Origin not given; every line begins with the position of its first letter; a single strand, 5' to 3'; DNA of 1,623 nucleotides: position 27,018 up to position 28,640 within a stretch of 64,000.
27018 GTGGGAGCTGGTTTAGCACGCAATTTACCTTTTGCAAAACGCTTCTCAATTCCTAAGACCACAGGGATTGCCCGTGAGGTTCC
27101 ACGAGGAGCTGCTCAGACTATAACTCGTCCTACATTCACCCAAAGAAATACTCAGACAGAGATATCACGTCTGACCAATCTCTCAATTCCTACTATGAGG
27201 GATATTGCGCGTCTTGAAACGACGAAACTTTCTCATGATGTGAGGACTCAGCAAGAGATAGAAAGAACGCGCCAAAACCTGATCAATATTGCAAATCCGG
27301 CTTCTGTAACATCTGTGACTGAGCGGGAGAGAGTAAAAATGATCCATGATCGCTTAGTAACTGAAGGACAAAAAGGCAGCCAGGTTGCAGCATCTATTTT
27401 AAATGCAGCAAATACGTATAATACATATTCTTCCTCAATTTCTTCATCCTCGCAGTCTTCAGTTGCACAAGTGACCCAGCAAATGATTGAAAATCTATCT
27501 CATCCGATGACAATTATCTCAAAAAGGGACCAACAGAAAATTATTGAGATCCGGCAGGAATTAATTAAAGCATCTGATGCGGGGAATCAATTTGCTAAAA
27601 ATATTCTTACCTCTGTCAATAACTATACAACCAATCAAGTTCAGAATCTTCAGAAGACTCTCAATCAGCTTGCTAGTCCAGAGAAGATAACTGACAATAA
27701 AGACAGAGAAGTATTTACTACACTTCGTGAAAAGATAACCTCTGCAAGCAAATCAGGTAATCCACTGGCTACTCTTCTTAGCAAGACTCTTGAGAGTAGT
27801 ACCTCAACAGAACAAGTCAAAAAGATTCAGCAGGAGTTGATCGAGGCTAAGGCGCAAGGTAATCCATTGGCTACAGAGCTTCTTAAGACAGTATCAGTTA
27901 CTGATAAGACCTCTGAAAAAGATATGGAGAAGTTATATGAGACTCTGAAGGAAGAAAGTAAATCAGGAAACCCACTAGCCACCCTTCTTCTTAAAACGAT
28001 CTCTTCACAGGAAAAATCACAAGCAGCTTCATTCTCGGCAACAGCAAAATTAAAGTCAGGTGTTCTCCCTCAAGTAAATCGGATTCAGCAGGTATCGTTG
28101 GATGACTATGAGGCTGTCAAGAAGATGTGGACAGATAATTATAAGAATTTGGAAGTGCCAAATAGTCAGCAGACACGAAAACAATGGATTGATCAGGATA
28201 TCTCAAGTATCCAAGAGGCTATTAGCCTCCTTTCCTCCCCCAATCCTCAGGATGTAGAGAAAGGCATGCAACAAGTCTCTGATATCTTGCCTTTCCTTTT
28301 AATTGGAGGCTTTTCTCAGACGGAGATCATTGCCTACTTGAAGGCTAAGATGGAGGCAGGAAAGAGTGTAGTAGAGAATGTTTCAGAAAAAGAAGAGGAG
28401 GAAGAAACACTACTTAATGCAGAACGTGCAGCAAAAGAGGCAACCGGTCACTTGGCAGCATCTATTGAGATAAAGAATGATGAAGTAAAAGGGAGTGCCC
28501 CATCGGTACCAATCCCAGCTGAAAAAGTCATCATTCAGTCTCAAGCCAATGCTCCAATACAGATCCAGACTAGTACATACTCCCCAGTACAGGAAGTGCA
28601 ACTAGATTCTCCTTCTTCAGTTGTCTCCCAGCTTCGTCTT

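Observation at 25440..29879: Pilin-like secreted 2-TM protein followed by a giant VirB6/TrbL-like membrane protein with a twofold repetitive extracytoplasmic tail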

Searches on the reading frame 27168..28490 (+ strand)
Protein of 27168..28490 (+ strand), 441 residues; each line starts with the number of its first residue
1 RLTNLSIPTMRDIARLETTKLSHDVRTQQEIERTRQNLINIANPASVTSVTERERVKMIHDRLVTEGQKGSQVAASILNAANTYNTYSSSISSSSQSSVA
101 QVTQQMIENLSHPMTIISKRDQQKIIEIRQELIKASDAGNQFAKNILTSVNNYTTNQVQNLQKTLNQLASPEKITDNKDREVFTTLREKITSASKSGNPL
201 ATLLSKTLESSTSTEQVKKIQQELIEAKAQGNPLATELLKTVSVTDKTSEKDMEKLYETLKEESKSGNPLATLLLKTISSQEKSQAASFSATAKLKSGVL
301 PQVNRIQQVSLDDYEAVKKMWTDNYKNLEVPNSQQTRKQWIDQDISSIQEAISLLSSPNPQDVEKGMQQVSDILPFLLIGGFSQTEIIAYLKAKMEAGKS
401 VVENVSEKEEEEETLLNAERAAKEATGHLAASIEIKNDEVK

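Call 47: search_solved_structures(query=A2, max_evalue=10)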
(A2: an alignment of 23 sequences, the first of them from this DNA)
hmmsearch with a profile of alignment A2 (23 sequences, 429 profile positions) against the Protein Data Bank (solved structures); distinct sequences matched with E-value up to 10: 8.
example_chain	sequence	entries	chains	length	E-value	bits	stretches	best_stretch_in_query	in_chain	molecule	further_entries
9r1n_A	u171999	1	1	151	0.0014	20.9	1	147-272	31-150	sc-apCC-4-DPH-2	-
8a3k_UNK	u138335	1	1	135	0.0042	19.3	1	152-272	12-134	sc-apCC-4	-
9r1k_A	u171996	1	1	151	0.02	17.1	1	151-271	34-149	sc-apCC-4-A7F-1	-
9r1m_A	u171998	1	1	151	0.03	16.5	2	208-273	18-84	sc-apCC-4-LMF-1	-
9r1j_A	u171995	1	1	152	0.17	14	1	154-272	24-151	sc-apCC-4-NR-1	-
1v8b_A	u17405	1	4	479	0.2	13.7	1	106-181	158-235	adenosylhomocysteinase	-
2e2n_A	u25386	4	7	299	0.67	12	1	190-254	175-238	HEXOKINASE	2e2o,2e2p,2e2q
9r1l_A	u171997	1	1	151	1.2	11.2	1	152-272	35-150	sc-apCC-4-SN38-1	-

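Call 48: search_protein_families(library=pfam, alignment_id=A2, max_evalue=0.01)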
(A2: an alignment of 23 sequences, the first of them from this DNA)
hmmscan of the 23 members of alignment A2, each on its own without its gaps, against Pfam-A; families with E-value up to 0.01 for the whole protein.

A. member 1, seq(441 aa): 1 family
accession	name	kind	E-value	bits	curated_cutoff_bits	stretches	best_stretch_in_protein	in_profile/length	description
PF11342.13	DUF3144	-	0.00016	22.5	25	1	66-110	17-61/77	Protein of unknown function (DUF3144)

B. families by the number of members that match (of 23 scanned): 5 families
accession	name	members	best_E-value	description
PF11342.13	DUF3144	2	0.00016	Protein of unknown function (DUF3144)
PF09812.14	MRP-L28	1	0.0024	Mitochondrial ribosomal protein L28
PF23731.1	ARM_ECM29_C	1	0.0051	ECM29, C-terminal ARM-like repeats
PF12948.12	MSP7_C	1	0.0057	MSP7-like protein C-terminal domain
PF14842.11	FliG_N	1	0.0097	FliG N-terminal domain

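Call 55: predict_structure(alignment_id=A2)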
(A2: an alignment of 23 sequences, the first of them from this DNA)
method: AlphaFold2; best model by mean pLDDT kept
length: 441 residues; sequences in the alignment: 23
mean_pLDDT: 76.5   pTM: 0.46
mean pLDDT of the five models: 76.5, 76.1, 74.2, 73.1, 71.5
residues with pLDDT >= 90: 23; 70-90: 324; 50-70: 54; < 50: 40
segments of 3 or more residues with pLDDT < 50: 92-97, 284-298, 411-413, 428-441
pLDDT, mean of each block of 10 residues (from residue 1): 78 85 77 85 86 90 87 84 75 50 80 78 85 87 85 82 85 83 86 84 79 78 82 79 59 78 79 76 46 41 65 88 86 77 89 85 78 82 86 92 70 50 52 39 37
secondary structure, 60 per line:
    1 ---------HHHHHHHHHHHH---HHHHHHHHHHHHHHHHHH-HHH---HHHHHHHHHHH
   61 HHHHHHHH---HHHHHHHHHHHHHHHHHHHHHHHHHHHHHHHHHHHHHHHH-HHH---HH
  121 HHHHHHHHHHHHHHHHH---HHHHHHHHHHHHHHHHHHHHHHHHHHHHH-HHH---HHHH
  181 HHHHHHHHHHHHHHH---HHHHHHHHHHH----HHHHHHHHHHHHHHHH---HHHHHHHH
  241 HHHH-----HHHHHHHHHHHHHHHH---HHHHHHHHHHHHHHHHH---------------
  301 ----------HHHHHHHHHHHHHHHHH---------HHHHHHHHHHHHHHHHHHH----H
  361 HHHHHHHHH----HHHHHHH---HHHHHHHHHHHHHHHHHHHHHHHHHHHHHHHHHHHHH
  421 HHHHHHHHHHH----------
elements in order: H10-21 H25-42 H50-68 H72-111 H119-137 H141-169 H177-195 H199-209 H214-229 H233-244 H250-265 H269-285 H311-327 H337-355 H360-369 H374-380 H384-431

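Call 94: search_protein_representatives(alignment_id=A2)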
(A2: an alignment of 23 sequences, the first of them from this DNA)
Query: 23 sequences, 429 profile positions. Proteins with E-value up to 0.001 (for the whole library): 379; up to 1e-10: 340; up to 1e-30: 226. The best 150 are listed.
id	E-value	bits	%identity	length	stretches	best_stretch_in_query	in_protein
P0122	0.0e+00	2014.6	-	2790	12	124-422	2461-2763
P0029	0.0e+00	1464.1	-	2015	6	1-424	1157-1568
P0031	0.0e+00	1369.6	-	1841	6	2-428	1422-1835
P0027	0.0e+00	1344.0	-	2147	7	2-428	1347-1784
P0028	0.0e+00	1222.3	-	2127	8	90-421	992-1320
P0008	0.0e+00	1178.6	-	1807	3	1-423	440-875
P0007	0.0e+00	1141.0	-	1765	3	1-428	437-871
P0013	0.0e+00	1115.7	-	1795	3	1-427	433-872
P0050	0.0e+00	1111.0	-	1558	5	2-428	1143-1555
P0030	0.0e+00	1086.2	-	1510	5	2-427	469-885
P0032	2.1e-278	939.6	-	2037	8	33-425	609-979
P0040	1.9e-273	923.3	-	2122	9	110-421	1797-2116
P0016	1.1e-269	910.8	-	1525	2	1-425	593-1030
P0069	3.6e-266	899.3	-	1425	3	2-420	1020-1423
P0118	7.6e-255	862.0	-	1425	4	204-427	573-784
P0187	1.3e-81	291.1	-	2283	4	143-424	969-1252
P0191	1.1e-78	281.6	-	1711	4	288-405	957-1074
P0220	1.2e-64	235.3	-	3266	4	97-425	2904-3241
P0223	4.2e-63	230.2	-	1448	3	87-413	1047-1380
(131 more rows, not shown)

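Call 96: find_encoding_contigs(protein=P0187, flank=10000, max_places=2)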
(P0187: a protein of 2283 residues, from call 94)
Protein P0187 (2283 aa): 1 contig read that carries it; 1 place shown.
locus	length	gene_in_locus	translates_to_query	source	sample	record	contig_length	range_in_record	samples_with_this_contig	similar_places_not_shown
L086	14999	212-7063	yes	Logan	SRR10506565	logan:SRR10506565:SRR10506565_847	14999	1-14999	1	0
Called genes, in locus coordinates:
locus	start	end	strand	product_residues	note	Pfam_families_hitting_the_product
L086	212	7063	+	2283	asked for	PF13542:HTH_Tnp_ISL3 (faint), PF13384:HTH_23 (faint)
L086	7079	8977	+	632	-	-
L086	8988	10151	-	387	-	PF13439:Glyco_transf_4, PF20706:GT4-conflict, PF00534:Glycos_transf_1, PF13692:Glyco_trans_1_4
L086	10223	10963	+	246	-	PF03853:YjeF_N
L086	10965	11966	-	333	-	PF02739:5_3_exonuc_N, PF01367:5_3_exonuc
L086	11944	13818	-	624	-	PF06480:FtsH_ext (weak), PF00004:AAA, PF07728:AAA_5 (weak), PF17862:AAA_lid_3, PF01434:Peptidase_M41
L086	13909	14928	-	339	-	PF00579:tRNA-synt_1b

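Call 97: find_encoding_contigs(protein=P0220, flank=10000, max_places=2)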
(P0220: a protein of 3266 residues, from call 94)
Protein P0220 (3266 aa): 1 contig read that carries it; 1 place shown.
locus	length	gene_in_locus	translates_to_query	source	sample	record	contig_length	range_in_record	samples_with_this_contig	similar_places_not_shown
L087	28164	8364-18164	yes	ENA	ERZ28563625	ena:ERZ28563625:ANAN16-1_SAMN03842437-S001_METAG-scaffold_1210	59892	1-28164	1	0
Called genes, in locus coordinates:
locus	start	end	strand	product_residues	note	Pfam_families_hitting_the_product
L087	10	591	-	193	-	-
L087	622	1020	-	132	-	-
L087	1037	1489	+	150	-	PF09424:YqeY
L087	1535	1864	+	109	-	PF04977:DivIC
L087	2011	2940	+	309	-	PF00535:Glycos_transf_2, PF10111:Glyco_tranf_2_2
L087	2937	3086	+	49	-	-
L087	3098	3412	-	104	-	PF18895:T4SS_pilin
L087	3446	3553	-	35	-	-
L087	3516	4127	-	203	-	PF18895:T4SS_pilin (weak)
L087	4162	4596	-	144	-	-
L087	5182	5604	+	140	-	-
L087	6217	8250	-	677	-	-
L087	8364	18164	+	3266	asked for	-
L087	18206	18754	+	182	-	-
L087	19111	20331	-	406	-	-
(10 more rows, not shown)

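Call 98: find_encoding_contigs(protein=P0191, flank=10000, max_places=2)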
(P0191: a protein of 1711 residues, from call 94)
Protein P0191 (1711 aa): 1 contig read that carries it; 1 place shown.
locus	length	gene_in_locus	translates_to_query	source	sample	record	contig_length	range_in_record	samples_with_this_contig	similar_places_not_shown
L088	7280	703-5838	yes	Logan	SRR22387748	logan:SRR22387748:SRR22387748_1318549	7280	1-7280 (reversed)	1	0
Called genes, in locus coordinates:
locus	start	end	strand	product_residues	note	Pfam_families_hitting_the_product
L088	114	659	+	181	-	PF00588:SpoU_methylase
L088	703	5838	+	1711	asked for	PF09339:HTH_IclR (faint)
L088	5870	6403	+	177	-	-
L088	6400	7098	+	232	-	-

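Call 99: find_encoding_contigs(protein=P0223, flank=10000, max_places=2)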
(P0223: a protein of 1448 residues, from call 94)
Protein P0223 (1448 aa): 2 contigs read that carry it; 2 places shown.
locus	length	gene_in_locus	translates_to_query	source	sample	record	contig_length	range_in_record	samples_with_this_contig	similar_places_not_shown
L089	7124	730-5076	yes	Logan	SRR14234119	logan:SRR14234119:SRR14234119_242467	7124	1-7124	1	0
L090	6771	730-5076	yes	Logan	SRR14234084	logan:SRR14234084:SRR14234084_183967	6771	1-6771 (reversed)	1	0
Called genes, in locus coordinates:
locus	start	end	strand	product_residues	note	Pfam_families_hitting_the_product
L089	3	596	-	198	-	?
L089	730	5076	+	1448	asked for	-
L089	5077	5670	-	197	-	-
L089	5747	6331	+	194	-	PF00717:Peptidase_S24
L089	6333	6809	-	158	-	-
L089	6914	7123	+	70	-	?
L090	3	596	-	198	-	?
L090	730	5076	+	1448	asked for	-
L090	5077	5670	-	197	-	-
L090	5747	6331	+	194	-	PF00717:Peptidase_S24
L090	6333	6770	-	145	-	?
